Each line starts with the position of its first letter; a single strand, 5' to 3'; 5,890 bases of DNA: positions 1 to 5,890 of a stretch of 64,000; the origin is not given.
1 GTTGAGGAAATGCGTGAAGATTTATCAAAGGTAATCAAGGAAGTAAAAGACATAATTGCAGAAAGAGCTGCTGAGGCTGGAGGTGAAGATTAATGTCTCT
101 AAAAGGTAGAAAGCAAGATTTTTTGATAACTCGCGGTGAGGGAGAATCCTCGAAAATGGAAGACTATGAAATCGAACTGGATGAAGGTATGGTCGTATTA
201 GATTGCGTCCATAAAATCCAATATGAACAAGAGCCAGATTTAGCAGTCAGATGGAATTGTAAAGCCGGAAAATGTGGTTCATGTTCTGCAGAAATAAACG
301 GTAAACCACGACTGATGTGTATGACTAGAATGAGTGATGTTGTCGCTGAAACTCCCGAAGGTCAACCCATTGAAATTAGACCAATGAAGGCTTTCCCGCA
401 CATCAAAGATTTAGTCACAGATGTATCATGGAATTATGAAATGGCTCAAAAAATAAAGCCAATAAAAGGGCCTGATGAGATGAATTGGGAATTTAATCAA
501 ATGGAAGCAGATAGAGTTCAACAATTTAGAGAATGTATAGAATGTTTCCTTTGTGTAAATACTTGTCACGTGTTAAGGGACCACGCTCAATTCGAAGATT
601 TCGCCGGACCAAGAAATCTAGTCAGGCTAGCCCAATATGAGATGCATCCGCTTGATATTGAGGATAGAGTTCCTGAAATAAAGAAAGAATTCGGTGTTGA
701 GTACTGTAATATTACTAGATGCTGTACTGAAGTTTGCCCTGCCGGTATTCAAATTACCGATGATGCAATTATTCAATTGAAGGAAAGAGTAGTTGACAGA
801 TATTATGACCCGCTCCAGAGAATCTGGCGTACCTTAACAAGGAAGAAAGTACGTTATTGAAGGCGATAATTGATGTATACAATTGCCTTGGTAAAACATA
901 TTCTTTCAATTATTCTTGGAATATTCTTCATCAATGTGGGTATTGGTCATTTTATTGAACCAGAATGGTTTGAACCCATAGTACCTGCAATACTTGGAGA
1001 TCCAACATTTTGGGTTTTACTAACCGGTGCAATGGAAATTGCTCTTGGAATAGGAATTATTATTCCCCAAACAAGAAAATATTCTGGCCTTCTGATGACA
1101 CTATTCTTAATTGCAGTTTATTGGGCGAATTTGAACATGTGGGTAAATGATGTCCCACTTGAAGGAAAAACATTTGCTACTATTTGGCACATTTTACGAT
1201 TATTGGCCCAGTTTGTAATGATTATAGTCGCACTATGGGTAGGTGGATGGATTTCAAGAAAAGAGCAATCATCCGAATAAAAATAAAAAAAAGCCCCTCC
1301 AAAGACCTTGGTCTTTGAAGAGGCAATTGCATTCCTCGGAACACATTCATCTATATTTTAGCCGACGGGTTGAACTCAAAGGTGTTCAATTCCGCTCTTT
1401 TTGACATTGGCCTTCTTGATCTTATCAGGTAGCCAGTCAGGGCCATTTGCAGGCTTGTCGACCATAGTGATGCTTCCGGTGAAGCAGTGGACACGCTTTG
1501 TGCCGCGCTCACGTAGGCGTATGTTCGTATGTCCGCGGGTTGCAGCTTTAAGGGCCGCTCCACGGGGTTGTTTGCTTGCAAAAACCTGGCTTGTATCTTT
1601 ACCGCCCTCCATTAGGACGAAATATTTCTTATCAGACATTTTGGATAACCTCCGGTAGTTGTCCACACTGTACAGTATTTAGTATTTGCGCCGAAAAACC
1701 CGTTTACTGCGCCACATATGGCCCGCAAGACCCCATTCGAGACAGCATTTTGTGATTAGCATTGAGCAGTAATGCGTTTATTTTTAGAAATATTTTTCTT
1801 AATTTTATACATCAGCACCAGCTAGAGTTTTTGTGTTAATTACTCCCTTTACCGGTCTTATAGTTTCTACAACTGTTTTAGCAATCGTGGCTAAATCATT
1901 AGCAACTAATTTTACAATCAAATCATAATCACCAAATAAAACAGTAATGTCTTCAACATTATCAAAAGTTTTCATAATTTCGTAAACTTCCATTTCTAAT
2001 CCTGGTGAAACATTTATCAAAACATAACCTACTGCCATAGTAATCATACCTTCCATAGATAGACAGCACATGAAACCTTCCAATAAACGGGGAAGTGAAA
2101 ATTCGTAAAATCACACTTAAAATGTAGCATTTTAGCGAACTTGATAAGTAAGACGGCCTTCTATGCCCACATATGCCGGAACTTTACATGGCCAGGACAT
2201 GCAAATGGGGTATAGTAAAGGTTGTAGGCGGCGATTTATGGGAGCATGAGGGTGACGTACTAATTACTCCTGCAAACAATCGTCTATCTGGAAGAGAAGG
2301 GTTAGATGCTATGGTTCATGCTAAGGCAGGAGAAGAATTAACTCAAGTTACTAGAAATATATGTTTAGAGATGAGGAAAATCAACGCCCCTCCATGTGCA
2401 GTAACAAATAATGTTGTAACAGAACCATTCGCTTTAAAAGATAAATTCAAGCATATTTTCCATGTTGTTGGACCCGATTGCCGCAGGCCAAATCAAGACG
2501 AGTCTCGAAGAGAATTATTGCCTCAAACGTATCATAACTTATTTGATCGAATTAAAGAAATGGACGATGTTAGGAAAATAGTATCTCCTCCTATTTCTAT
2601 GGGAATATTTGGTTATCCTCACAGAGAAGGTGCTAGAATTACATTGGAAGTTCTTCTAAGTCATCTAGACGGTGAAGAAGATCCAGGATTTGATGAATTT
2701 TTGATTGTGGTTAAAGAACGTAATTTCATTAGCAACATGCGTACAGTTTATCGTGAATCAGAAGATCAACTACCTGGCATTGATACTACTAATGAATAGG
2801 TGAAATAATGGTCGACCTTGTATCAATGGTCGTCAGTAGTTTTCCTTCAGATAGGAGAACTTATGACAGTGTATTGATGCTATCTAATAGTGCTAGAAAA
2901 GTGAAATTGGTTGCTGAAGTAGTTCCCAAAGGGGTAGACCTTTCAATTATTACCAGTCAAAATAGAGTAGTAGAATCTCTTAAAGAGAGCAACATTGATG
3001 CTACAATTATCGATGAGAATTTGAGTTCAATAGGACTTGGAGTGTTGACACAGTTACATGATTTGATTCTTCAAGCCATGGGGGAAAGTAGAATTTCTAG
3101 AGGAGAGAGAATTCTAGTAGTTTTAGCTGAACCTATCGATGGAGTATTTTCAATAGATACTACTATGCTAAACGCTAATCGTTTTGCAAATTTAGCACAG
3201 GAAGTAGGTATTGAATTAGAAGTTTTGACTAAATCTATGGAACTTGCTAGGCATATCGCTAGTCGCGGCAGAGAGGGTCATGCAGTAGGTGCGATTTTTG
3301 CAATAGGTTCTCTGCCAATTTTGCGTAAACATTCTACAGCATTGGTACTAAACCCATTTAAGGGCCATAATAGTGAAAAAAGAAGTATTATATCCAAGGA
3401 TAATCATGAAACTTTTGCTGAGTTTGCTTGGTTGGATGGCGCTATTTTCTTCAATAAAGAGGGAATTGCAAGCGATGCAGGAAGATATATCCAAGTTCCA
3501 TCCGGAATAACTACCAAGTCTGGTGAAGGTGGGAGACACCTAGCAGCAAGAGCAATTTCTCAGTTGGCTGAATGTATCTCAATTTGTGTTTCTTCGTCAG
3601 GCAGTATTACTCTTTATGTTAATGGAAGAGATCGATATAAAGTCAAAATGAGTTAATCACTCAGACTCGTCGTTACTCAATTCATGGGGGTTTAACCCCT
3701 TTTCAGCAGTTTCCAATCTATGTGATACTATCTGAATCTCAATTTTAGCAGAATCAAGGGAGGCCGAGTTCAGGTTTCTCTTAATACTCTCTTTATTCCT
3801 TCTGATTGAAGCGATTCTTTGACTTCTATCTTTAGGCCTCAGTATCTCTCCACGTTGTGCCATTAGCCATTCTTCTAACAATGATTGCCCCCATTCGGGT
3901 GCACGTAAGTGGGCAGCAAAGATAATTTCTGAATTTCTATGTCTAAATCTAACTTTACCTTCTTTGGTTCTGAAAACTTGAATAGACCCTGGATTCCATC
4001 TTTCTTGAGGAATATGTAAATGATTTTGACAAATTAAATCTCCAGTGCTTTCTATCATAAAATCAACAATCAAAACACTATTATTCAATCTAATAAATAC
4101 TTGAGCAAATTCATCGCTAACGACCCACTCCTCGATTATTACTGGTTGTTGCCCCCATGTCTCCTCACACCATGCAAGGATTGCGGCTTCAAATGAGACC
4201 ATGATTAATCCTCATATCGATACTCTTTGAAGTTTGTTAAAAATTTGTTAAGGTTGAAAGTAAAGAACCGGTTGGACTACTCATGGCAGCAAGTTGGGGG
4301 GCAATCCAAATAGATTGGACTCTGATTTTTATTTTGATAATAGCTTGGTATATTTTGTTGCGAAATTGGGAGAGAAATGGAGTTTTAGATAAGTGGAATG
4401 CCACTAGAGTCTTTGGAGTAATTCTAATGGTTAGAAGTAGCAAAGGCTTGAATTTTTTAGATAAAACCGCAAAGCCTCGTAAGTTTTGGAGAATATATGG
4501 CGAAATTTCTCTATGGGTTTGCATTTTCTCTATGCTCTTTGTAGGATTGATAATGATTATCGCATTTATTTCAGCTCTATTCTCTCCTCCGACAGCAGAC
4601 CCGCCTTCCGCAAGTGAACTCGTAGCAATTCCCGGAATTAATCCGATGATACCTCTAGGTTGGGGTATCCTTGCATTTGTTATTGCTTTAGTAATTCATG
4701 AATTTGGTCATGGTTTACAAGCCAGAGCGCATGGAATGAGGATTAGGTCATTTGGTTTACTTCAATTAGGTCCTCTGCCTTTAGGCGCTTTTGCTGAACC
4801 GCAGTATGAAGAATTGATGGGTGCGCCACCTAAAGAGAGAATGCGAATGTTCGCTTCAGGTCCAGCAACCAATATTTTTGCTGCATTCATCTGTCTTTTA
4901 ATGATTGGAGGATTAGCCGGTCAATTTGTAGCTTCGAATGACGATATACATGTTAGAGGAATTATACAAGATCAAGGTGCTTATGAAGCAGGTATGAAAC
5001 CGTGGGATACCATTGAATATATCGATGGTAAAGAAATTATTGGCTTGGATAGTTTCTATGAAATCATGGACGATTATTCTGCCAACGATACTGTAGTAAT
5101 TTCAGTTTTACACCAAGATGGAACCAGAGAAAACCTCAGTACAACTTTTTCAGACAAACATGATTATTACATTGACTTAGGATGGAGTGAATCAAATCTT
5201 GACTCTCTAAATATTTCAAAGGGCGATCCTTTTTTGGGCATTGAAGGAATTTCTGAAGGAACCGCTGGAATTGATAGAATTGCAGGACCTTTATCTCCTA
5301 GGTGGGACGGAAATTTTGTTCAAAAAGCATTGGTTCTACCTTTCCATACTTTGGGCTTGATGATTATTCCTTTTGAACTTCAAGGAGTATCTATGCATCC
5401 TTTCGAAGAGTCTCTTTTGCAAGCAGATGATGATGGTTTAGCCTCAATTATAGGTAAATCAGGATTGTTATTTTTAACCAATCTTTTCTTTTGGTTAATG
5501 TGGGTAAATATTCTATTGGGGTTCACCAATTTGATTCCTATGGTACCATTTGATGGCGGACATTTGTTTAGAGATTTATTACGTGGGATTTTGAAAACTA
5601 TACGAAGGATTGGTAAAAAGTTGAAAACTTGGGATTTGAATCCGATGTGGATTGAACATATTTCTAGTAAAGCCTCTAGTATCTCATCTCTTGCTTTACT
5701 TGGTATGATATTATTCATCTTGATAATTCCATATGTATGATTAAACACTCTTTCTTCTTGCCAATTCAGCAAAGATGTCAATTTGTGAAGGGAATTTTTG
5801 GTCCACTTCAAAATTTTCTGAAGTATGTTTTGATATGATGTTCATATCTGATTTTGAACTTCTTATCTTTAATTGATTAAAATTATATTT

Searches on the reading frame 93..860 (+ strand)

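Call 63: search_protein_families(library=pfam, proteins=[window:93-860:+], max_evalue=0.001)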
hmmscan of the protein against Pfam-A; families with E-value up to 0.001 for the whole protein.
window:93-860:+ (255 aa): 5 families
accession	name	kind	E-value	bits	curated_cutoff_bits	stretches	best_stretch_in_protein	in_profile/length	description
PF13085.11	Fer2_3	-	2.6e-25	89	27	1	17-112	13-103/107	2Fe-2S iron-sulfur cluster binding domain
PF13183.11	Fer4_8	-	2.8e-08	34.6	27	1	146-219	3-68/68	4Fe-4S dicluster domain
PF13746.11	Fer4_18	-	5.4e-06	27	27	0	124-160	37-73/114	4Fe-4S dicluster domain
PF13534.11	Fer4_17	-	0.00021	22.2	22.2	1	147-219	1-60/61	4Fe-4S dicluster domain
PF12838.12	Fer4_7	-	0.00028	21.7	27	1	148-219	2-52/52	4Fe-4S dicluster domain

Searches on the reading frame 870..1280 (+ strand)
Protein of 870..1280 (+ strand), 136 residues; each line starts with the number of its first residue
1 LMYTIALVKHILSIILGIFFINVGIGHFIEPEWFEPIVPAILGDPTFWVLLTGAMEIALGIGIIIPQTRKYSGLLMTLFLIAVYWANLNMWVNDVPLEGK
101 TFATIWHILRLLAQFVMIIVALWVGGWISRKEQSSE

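Call 63: search_protein_families(library=pfam, proteins=[window:870-1280:+], max_evalue=0.001)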
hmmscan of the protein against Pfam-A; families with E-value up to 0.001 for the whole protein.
window:870-1280:+ (136 aa): 2 families
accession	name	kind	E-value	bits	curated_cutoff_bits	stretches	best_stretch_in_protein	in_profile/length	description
PF13564.11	DoxX_2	-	0.00019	21.9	26.3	1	11-84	1-78/103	DoxX-like family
PF07681.17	DoxX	-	0.00051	21.1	23.6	1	14-85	7-81/85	DoxX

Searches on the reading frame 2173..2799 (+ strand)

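Call 63: search_protein_families(library=pfam, proteins=[window:2173-2799:+], max_evalue=0.001)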
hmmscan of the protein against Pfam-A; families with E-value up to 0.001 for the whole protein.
window:2173-2799:+ (208 aa): 1 family
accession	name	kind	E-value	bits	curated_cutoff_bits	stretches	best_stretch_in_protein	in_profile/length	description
PF01661.27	Macro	-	4.3e-19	69.1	22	1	33-156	3-117/118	Macro domain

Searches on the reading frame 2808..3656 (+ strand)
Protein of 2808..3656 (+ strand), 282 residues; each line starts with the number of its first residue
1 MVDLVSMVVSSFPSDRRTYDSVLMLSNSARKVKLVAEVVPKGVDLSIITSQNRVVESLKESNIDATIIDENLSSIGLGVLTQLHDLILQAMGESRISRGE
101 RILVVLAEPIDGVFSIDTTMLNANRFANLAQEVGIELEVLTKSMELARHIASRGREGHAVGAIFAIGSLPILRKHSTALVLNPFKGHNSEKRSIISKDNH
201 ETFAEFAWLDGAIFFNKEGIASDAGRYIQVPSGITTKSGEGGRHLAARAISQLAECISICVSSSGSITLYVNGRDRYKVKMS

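Call 63: search_protein_families(library=pfam, proteins=[window:2808-3656:+], max_evalue=0.001)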
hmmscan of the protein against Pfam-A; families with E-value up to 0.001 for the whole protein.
window:2808-3656:+ (282 aa): 1 family
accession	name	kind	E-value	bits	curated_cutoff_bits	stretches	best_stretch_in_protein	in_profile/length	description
PF02457.21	DAC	-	1.3e-10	41.3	27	1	156-274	8-118/119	DisA bacterial checkpoint controller nucleotide-binding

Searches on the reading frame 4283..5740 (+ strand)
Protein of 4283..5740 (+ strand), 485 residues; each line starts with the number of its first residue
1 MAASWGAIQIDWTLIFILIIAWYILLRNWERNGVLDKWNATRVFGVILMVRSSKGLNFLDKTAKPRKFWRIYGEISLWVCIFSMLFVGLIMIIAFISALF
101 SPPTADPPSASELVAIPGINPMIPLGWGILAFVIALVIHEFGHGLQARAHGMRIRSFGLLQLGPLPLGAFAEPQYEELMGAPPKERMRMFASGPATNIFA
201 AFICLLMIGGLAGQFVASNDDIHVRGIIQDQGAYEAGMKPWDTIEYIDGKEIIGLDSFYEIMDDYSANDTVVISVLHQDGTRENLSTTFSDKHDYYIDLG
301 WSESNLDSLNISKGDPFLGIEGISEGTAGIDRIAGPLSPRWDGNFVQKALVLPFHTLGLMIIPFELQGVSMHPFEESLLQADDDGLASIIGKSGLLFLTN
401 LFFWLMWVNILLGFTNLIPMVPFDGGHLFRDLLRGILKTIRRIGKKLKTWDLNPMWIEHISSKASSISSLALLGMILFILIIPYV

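Call 63: search_protein_families(library=pfam, proteins=[window:4283-5740:+], max_evalue=0.001)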
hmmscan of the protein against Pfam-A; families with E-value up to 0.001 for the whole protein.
window:4283-5740:+ (485 aa): 2 families
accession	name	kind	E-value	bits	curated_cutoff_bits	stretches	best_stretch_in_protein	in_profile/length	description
PF02163.28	Peptidase_M50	-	2.3e-28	99.5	27.2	1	128-440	2-201/221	Peptidase family M50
PF13180.12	PDZ_2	-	3.8e-05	24.3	27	1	214-286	6-77/80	PDZ domain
